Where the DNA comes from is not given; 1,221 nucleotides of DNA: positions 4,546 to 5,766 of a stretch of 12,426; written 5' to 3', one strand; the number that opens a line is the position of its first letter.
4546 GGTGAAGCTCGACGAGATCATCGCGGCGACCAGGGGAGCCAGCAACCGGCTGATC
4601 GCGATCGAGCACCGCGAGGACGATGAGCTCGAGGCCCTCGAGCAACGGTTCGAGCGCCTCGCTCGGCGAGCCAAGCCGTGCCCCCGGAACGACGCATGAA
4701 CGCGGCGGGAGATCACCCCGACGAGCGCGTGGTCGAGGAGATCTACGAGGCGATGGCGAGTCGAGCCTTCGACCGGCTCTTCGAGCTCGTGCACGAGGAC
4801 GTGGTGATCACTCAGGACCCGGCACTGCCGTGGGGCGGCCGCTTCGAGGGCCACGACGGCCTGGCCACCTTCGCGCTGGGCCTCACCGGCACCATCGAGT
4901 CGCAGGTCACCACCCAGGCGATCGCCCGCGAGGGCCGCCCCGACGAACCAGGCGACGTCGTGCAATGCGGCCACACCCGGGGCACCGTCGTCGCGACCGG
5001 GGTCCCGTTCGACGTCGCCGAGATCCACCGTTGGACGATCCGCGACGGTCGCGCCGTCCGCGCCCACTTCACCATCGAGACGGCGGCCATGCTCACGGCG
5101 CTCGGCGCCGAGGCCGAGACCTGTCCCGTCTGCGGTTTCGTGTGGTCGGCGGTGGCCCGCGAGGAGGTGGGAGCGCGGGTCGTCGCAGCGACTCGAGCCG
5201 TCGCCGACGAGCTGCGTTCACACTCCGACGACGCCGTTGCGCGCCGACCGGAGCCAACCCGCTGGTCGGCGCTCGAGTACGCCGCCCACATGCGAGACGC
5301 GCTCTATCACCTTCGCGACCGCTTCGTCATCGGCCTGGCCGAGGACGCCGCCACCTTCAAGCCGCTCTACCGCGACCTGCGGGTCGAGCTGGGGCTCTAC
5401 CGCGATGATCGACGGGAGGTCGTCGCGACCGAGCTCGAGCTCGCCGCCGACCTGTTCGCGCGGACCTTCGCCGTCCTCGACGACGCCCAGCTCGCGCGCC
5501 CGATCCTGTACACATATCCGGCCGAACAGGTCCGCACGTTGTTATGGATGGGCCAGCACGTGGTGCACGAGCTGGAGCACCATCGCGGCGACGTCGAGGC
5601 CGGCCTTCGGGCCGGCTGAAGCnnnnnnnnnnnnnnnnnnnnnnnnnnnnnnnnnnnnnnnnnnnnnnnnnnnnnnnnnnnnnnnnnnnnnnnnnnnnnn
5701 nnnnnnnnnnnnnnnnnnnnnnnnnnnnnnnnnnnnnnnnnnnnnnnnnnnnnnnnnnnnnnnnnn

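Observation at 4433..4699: Core-less low-affinity iron permease homologue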

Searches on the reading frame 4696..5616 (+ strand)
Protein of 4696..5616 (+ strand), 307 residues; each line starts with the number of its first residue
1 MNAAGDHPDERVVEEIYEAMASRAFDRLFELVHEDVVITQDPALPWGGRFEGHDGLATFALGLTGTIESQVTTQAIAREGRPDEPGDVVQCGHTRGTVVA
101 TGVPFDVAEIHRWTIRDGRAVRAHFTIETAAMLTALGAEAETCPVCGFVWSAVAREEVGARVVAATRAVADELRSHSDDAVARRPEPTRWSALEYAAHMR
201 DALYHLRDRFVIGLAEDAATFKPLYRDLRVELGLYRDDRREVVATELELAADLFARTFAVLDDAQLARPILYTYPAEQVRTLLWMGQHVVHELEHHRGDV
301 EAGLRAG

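Call 3: search_protein_families(library=pfam, proteins=[window:4696-5616:+], max_evalue=1)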
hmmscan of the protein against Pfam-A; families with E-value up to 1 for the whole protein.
window:4696-5616:+ (307 aa): 6 families
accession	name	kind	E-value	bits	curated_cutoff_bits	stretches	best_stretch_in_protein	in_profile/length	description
PF12867.12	DinB_2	-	6.3e-12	46.5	24.8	1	166-298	6-126/128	DinB superfamily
PF12680.13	SnoaL_2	-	3.5e-09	37.6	27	1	13-122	1-101/102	SnoaL-like domain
PF07366.18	SnoaL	-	0.0067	16.7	28.4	1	13-134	4-124/126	SnoaL-like polyketide cyclase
PF04978.18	MST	-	0.021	15.8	27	1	167-300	11-140/149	Mycothiol-S-transferase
PF13474.12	SnoaL_3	-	0.096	13.5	22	1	12-50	4-43/121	SnoaL-like domain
PF10571.15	UPF0547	-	0.11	13.1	29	1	140-152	14-26/26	Uncharacterised protein family UPF0547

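Call 4: search_protein_families(library=ncbifam, proteins=[window:4696-5616:+], max_evalue=1)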
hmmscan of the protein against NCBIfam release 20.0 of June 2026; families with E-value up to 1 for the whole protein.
window:4696-5616:+ (307 aa): 1 family
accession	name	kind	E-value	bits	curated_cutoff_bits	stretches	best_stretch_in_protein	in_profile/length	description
NF041265.1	NadS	equivalog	0.16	12.3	60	1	108-144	25-61/94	NadS family protein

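Call 9: find_related_loci(query=window:4696-5616:+, collection=genome_contigs, flank=5000)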
Query window:4696-5616:+ (307 aa) in genome_contigs; peptide patterns used: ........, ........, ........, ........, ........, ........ (x = any residue, [..] = any of these).
317 stretches matched a pattern; 17 encode a relative of the query (tblastn E <= 1e-3); 17 distinct loci.
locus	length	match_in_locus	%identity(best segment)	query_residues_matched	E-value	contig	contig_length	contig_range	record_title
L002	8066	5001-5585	55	119-302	2e-61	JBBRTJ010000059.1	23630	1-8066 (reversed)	MAG: Acidimicrobiales bacterium isolate La2_metabat2.205 La2_metabat2.205_K_3314418L23630_cov_16.0460, whole genome shot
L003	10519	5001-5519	42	127-300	8e-35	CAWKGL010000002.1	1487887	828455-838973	MAG: uncultured Acidimicrobiaceae bacterium isolate MFD01223.bin.1.83 genome assembly, contig: contig_23397, whole genom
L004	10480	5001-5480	39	141-304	1e-32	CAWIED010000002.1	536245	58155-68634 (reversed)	MAG: uncultured Actinomycetota bacterium isolate MFD04580.bin.1.9 genome assembly, contig: contig_44836, whole genome sh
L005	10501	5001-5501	41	138-305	3e-37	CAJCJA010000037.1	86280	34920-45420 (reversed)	Candidatus Saccharibacteria bacterium CG_4_10_14_0_2_um_filter_52_9 isolate BOG_genome_mining.9 genome assembly, contig:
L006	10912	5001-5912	30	26-307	1e-15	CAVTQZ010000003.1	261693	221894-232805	MAG: uncultured Acidimicrobiaceae bacterium isolate MFD09603.bin.1.273 genome assembly, contig: contig_52619, whole geno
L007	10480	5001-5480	31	143-304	1e-13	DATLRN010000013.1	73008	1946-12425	MAG TPA_asm: Candidatus Dormiibacterota bacterium isolate SMAG_U13905 k141_944262, whole genome shotgun sequence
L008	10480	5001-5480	33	141-306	6e-13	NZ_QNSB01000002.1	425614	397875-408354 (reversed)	Brevibacterium celere strain 3b_TX Ga0227255_102, whole genome shotgun sequence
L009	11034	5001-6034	35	142-307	8e-13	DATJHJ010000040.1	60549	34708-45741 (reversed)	MAG TPA_asm: Acidimicrobiales bacterium isolate SMAG_U15509 k141_2660283, whole genome shotgun sequence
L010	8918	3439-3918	30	143-304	3e-12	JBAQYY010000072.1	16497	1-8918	MAG: Candidatus Dormiibacterota bacterium isolate MFD10881_ilm_asm_bin19 k127_567952, whole genome shotgun sequence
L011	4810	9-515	31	143-306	2e-10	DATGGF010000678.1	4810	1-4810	MAG TPA_asm: Acidimicrobiales bacterium isolate SMAG_U9747 k141_1661708, whole genome shotgun sequence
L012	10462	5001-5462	33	143-302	2e-8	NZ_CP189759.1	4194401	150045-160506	Brevibacterium sp. LE-L chromosome, complete genome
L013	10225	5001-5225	39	143-221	4e-8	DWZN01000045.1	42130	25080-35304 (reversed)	MAG TPA_asm: Candidatus Brevibacterium intestinavium isolate 5295 CHK55__C36647_L42130_SAMEA104467244, whole genome shot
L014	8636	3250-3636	33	178-305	4e-8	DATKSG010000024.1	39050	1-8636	MAG TPA_asm: Acidimicrobiales bacterium isolate SMAG_U14048 k141_1181325, whole genome shotgun sequence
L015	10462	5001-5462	32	143-302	5e-8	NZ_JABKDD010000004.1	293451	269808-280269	Brevibacterium sediminis strain FXJ8.269 NODE_4_length_293451_cov_60.866703, whole genome shotgun sequence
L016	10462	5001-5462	33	143-302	6e-8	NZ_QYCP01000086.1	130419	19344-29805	Brevibacterium permense strain Ln26 NODE_12_length_130419_cov_18.6352, whole genome shotgun sequence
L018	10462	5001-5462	33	143-302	2e-7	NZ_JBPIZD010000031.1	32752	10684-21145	Brevibacterium sp. H602 contig_31, whole genome shotgun sequence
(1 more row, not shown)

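Call 36: find_homologous_proteins(query=window:4696-5616:+, max_evalue=1e-20)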
Query window:4696-5616:+ (307 aa): 60 proteins with E <= 1e-20 among 8000 candidates.
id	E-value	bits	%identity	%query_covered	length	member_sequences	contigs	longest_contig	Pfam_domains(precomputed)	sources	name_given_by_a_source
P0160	1.7e-196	669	98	100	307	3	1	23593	PF12680.14,PF12867.13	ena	-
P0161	1.8e-124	433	67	98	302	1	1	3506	PF07366.19,PF12680.14,PF12867.13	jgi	jgi:ketosteroid isomerase-like protein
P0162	1.0e-112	394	65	94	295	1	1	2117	PF12680.14,PF12867.13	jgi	jgi:ketosteroid isomerase-like protein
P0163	2.9e-112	393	63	95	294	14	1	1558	PF12680.14,PF12867.13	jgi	jgi:ketosteroid isomerase-like protein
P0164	1.3e-111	391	63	98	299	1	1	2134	PF12680.14,PF12867.13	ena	-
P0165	1.6e-110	387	62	94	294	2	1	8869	PF12680.14,PF12867.13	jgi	jgi:ketosteroid isomerase-like protein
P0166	1.2e-109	384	63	94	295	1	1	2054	PF12680.14,PF12867.13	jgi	jgi:ketosteroid isomerase-like protein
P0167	1.5e-109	384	63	95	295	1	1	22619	PF12680.14,PF12867.13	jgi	jgi:ketosteroid isomerase-like protein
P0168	9.2e-109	381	61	96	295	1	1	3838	PF12680.14,PF12867.13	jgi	jgi:ketosteroid isomerase-like protein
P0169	2.0e-108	380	61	94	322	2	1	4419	PF12680.14,PF12867.13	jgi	jgi:ketosteroid isomerase-like protein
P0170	5.6e-108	379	61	95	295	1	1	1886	PF07366.19,PF12680.14,PF14534.13,PF12867.13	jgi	-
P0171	5.0e-105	369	60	96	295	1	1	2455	PF12680.14,PF12867.13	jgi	jgi:ketosteroid isomerase-like protein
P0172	6.4e-105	369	62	94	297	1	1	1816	PF07366.19,PF12680.14,PF12867.13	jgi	-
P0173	4.1e-104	366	60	95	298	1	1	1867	PF07366.19,PF12680.14,PF12867.13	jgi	jgi:ketosteroid isomerase-like protein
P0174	6.7e-101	355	58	95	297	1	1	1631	PF12680.14,PF12867.13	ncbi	-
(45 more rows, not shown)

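Call 37: find_encoding_contigs(protein=P0161, flank=4000, max_places=3)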
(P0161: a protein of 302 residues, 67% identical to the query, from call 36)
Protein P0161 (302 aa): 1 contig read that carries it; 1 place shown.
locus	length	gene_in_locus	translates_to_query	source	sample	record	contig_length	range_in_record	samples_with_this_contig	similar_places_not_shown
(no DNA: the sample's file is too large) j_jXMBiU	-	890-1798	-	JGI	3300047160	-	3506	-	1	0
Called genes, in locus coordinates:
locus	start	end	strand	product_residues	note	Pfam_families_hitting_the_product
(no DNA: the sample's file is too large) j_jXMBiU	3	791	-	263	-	?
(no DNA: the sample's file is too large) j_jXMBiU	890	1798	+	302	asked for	PF07366:SnoaL (faint), PF12680:SnoaL_2, PF12867:DinB_2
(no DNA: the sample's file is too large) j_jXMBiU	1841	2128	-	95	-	PF09851:SHOCT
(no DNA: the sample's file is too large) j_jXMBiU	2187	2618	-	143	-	PF19850:DUF6325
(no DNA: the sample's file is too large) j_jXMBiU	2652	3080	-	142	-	-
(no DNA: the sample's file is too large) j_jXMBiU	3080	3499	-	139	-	PF03729:DUF308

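Call 38: find_encoding_contigs(protein=P0167, flank=4000, max_places=3)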
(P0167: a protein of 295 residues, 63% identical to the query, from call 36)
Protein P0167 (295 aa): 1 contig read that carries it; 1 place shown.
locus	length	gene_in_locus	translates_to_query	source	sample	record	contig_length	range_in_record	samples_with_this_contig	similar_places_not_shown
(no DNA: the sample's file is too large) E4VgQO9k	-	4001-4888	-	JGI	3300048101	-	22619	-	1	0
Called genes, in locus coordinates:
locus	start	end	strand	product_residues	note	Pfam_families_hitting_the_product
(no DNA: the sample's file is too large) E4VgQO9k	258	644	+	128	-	PF03724:META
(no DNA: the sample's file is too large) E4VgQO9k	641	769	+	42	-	-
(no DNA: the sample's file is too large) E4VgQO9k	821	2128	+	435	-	-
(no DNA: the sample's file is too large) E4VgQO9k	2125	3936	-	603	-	PF19291:TREH_N, PF00723:Glyco_hydro_15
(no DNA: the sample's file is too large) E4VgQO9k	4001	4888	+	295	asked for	PF12680:SnoaL_2, PF12867:DinB_2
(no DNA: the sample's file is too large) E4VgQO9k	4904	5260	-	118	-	-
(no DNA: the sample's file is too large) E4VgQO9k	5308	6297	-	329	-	PF04055:Radical_SAM, PF06968:BATS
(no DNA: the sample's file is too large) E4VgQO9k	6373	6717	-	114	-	-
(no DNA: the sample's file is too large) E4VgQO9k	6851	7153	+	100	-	PF03992:ABM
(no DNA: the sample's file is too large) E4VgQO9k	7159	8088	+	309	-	PF09995:MPAB_Lcp_cat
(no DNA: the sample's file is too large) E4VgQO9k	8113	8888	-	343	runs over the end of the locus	PF03372:Exo_endo_phos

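Call 39: find_encoding_contigs(protein=P0165, flank=4000, max_places=3)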
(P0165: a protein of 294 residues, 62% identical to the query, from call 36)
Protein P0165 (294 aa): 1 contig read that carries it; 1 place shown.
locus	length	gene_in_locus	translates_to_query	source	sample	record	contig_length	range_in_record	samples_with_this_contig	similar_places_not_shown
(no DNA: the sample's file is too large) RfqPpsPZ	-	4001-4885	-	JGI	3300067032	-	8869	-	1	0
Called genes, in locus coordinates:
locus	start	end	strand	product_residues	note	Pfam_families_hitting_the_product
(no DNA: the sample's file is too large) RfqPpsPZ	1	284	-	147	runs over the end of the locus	PF00582:Usp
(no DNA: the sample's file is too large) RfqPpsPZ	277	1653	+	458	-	-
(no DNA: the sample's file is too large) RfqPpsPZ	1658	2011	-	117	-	-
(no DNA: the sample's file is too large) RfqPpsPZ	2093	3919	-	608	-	PF19291:TREH_N, PF00723:Glyco_hydro_15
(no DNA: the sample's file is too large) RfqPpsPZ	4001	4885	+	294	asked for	PF12680:SnoaL_2, PF12867:DinB_2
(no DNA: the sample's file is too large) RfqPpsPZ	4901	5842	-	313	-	PF00756:Esterase (weak), PF10503:Esterase_PHB (weak)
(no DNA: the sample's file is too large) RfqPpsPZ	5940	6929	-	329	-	PF04055:Radical_SAM, PF06968:BATS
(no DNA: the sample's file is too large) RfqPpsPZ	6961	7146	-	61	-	?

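Call 40: find_encoding_contigs(protein=P0169, flank=4000, max_places=3)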
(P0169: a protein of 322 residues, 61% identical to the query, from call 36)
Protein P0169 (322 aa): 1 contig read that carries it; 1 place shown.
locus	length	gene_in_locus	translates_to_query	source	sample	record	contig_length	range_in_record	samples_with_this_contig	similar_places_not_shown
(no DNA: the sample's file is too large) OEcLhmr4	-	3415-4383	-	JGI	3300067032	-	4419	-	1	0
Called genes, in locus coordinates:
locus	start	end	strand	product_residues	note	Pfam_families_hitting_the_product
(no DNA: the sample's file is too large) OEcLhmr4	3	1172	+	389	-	?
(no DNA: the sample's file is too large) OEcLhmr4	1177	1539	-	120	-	-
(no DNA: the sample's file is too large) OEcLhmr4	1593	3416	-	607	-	PF19291:TREH_N, PF00723:Glyco_hydro_15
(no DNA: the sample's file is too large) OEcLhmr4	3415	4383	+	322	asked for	PF12680:SnoaL_2, PF12867:DinB_2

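Call 41: find_encoding_contigs(protein=P0168, flank=4000, max_places=3)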
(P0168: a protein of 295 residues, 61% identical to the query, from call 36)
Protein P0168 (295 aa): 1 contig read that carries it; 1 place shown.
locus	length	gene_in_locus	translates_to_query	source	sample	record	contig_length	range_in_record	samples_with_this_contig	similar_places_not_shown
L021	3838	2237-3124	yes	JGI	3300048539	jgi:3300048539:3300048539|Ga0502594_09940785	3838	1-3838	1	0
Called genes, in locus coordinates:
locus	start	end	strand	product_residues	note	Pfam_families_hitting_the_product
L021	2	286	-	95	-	?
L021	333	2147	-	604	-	PF19291:TREH_N, PF00723:Glyco_hydro_15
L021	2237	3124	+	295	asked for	PF12680:SnoaL_2, PF12867:DinB_2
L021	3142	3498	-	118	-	-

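Call 42: find_encoding_contigs(protein=P0164, flank=4000, max_places=3)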
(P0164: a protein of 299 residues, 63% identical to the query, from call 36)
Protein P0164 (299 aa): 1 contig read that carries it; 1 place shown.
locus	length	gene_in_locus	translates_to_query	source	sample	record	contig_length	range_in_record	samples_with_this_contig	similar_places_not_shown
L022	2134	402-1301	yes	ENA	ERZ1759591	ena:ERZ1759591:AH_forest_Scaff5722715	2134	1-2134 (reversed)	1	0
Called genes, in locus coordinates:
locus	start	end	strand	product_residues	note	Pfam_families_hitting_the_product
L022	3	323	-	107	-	?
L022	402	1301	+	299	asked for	PF12680:SnoaL_2, PF12867:DinB_2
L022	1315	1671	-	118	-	-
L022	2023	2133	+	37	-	?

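Call 47: find_related_loci(query=window:4696-5616:+, collection=metagenome_contigs, flank=3000)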
Query window:4696-5616:+ (307 aa) in metagenome_contigs; peptide patterns used: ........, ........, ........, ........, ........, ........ (x = any residue, [..] = any of these).
351 stretches matched a pattern; 21 encode a relative of the query (tblastn E <= 1e-3); 21 distinct loci.
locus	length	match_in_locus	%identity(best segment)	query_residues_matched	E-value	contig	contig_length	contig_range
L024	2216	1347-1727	63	5-136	2e-46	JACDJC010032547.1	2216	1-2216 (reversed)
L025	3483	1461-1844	62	4-136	1e-45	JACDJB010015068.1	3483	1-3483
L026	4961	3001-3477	45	141-300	9e-39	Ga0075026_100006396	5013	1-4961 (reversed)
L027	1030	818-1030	47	135-206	3e-15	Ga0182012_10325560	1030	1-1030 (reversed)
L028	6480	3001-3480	31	143-304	5e-14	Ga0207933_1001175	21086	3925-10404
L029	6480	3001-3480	31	143-304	5e-14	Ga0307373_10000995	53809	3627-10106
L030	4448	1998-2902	31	142-306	1e-13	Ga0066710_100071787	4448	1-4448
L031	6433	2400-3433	35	142-307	3e-13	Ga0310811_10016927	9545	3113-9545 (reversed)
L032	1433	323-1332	32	143-306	9e-12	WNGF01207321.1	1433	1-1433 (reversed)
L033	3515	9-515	31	143-306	8e-11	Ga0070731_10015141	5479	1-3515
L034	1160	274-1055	45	127-305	1e-10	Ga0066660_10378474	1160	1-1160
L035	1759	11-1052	27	120-306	2e-10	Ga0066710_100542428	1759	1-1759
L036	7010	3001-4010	31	143-306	1e-9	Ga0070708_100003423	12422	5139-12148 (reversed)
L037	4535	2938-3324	33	178-305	1e-8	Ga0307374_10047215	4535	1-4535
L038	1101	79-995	31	123-243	1e-8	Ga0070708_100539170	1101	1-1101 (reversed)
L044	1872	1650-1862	36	138-203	2e-6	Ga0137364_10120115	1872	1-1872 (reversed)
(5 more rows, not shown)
